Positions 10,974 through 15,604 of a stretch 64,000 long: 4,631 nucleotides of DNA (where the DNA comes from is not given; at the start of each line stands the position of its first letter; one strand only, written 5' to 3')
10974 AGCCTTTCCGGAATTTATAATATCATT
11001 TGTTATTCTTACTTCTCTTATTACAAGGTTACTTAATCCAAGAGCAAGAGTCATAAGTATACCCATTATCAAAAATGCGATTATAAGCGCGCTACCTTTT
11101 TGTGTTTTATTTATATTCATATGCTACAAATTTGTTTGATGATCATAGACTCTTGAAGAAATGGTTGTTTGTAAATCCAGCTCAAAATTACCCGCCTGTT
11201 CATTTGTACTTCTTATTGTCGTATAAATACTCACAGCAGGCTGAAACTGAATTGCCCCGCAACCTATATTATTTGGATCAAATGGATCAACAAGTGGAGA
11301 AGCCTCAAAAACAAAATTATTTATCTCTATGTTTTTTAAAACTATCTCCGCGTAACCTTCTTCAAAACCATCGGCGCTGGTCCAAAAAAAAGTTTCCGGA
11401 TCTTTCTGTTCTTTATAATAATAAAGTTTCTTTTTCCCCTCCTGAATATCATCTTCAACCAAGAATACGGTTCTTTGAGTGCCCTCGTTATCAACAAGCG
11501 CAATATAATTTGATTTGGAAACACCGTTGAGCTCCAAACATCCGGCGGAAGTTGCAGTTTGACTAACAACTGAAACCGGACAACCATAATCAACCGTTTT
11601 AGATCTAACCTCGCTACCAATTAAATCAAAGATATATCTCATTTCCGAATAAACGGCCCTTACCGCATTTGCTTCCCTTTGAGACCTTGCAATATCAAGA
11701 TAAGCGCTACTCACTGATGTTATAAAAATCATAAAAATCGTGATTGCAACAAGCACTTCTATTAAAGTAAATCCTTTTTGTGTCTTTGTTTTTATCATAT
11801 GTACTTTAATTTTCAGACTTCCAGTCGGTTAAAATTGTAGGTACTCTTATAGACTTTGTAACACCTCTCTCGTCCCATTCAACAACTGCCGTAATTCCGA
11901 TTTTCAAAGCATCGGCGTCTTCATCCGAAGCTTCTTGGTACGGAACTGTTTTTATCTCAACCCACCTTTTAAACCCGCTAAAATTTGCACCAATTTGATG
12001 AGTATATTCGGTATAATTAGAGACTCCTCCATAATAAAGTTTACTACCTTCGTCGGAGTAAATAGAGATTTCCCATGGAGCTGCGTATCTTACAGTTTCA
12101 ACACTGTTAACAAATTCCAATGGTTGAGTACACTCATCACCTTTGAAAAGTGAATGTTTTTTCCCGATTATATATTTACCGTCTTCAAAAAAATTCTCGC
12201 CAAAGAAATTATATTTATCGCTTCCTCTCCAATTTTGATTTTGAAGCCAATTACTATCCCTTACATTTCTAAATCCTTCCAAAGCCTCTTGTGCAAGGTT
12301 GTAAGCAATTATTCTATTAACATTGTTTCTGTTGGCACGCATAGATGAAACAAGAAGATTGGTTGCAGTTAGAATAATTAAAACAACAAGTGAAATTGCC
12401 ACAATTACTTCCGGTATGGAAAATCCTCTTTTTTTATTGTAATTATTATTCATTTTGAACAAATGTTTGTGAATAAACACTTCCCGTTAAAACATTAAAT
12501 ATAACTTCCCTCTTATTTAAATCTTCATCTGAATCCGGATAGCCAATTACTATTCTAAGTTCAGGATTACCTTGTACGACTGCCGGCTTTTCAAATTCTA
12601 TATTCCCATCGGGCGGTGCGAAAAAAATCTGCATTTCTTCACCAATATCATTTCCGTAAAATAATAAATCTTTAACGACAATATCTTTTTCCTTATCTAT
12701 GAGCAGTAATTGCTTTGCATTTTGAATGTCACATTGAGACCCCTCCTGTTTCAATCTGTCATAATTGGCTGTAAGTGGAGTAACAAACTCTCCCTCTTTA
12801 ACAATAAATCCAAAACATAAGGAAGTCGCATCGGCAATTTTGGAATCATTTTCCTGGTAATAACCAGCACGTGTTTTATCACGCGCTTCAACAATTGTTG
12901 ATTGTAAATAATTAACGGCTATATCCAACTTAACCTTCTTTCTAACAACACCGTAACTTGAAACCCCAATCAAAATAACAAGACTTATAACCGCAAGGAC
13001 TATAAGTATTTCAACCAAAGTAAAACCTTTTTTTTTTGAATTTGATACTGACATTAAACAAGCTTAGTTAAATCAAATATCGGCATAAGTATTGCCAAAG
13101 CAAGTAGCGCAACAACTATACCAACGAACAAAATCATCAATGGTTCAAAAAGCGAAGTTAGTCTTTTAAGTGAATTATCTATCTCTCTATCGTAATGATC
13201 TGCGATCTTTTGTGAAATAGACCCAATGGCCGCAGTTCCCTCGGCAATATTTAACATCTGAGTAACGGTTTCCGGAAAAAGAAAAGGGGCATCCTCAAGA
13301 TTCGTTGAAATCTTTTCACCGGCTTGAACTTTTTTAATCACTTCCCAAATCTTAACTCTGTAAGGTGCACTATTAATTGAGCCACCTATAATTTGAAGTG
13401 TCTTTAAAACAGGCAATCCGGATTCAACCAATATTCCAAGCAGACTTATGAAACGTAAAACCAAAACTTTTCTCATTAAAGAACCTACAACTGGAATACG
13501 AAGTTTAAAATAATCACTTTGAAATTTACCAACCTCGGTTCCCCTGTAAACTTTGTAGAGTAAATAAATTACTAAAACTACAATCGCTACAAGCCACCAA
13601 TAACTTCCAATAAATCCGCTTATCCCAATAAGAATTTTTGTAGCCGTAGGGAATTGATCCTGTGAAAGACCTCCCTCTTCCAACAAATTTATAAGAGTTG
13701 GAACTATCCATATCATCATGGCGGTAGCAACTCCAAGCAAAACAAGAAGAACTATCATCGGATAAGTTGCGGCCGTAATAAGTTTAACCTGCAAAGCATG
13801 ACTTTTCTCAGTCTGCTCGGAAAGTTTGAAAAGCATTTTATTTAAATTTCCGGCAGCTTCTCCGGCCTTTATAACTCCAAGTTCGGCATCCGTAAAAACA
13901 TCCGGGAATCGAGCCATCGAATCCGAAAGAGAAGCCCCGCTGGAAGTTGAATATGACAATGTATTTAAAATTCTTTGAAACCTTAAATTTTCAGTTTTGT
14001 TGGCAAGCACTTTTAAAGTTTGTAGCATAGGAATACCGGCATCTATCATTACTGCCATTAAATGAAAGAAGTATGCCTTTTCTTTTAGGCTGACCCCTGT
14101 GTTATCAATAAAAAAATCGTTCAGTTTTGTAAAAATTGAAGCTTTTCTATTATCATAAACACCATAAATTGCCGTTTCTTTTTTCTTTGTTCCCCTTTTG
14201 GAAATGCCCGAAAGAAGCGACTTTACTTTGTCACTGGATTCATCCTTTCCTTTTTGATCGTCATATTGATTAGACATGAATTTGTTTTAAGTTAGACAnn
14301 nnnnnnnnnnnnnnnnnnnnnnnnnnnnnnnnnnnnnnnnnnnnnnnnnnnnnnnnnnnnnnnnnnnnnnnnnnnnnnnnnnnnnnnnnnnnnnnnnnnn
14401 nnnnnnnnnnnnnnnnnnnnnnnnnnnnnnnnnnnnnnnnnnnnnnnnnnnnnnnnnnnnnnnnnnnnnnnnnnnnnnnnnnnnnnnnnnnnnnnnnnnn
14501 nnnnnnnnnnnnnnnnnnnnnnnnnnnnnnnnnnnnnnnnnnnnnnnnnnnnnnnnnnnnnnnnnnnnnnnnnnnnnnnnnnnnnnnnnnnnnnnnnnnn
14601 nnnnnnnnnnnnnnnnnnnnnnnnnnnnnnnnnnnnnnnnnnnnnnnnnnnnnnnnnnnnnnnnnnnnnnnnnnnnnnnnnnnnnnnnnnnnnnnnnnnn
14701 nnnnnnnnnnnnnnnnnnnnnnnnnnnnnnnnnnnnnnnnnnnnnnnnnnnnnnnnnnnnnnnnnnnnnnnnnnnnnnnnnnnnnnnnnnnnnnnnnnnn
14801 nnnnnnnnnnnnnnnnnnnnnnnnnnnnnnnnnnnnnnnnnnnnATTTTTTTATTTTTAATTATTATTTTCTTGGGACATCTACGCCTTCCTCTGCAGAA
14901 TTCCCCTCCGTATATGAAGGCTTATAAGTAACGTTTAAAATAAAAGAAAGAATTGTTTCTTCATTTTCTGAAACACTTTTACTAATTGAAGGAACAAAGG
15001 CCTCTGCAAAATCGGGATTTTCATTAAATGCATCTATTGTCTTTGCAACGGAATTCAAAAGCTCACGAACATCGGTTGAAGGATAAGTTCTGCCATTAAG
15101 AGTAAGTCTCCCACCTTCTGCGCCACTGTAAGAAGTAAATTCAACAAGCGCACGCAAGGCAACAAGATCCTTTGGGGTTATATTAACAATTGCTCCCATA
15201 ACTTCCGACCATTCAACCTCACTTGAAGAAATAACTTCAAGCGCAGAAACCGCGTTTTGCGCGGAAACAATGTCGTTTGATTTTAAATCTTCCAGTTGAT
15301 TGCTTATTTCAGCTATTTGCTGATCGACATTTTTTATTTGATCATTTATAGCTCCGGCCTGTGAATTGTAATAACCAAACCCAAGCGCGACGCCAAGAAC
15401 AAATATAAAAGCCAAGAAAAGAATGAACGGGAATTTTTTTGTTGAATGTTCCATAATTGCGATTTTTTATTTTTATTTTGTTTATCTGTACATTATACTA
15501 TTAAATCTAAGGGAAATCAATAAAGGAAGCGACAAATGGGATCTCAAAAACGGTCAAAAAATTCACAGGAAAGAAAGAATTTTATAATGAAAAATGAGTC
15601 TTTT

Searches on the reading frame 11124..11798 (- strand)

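Call 52: search_protein_families(library=pfam, proteins=[window:11124-11798:-], max_evalue=0.01)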
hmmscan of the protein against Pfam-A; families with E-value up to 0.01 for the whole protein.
window:11124-11798:- (224 aa): 1 family
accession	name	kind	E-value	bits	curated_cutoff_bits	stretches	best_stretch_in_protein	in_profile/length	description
PF07963.17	N_methyl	-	3.6e-09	36.2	21.2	1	5-29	2-26/27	Prokaryotic N-terminal methylation motif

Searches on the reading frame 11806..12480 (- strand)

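Call 52: search_protein_families(library=pfam, proteins=[window:11806-12480:-], max_evalue=0.01)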
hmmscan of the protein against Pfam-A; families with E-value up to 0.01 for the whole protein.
window:11806-12480:- (224 aa): 1 family
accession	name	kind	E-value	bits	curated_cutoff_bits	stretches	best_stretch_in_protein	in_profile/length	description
PF07963.17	N_methyl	-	0.0017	18.3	21.2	1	15-39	2-26/27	Prokaryotic N-terminal methylation motif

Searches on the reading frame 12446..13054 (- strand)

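Call 52: search_protein_families(library=pfam, proteins=[window:12446-13054:-], max_evalue=0.01)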
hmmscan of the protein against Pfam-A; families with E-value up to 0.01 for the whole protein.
window:12446-13054:- (202 aa): 1 family
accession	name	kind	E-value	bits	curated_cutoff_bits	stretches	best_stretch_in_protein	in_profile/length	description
PF07963.17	N_methyl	-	5e-08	32.6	21.2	1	6-29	2-25/27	Prokaryotic N-terminal methylation motif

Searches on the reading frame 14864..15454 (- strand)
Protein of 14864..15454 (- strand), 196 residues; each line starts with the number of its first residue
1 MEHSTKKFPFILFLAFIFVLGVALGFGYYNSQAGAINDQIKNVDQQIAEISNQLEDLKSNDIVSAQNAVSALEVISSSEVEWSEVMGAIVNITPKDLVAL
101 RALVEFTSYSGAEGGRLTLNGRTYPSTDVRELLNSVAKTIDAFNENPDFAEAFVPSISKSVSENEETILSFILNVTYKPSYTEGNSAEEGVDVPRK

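Call 84: search_protein_families(library=pfam, proteins=[window:14864-15454:-], max_evalue=0.1)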
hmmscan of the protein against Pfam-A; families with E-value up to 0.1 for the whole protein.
window:14864-15454:- (196 aa): 8 families
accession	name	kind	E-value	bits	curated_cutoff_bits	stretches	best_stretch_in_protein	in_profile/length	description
PF12089.13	DUF3566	-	0.02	15.7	22.2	1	4-78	15-86/118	Transmembrane domain of unknown function (DUF3566)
PF14282.11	FlxA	-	0.029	14.9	26.3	1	35-66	14-45/101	FlxA-like protein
PF19579.4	FtsL_2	-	0.035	14.5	24.6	1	3-67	13-79/100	Bacteriodetes cell division protein (FtsL-like)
PF20379.3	DUF6674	-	0.04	14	28.5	0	35-71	63-99/251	Family of unknown function (DUF6674)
PF06810.17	Phage_scaffold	-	0.052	13.9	35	1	32-73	35-76/170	Phage capsid assembly scaffolding protein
PF23203.1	KIF21A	-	0.06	13.5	28.5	0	30-69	82-121/161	KIF21A-like domain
PF05137.18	PilN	-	0.061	13.8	22.8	0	106-175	16-76/78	Fimbrial assembly protein (PilN)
PF21121.2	Nup49_C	-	0.077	14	28.5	0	27-71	4-48/87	Nucleoporin Nup49 C-terminal helical region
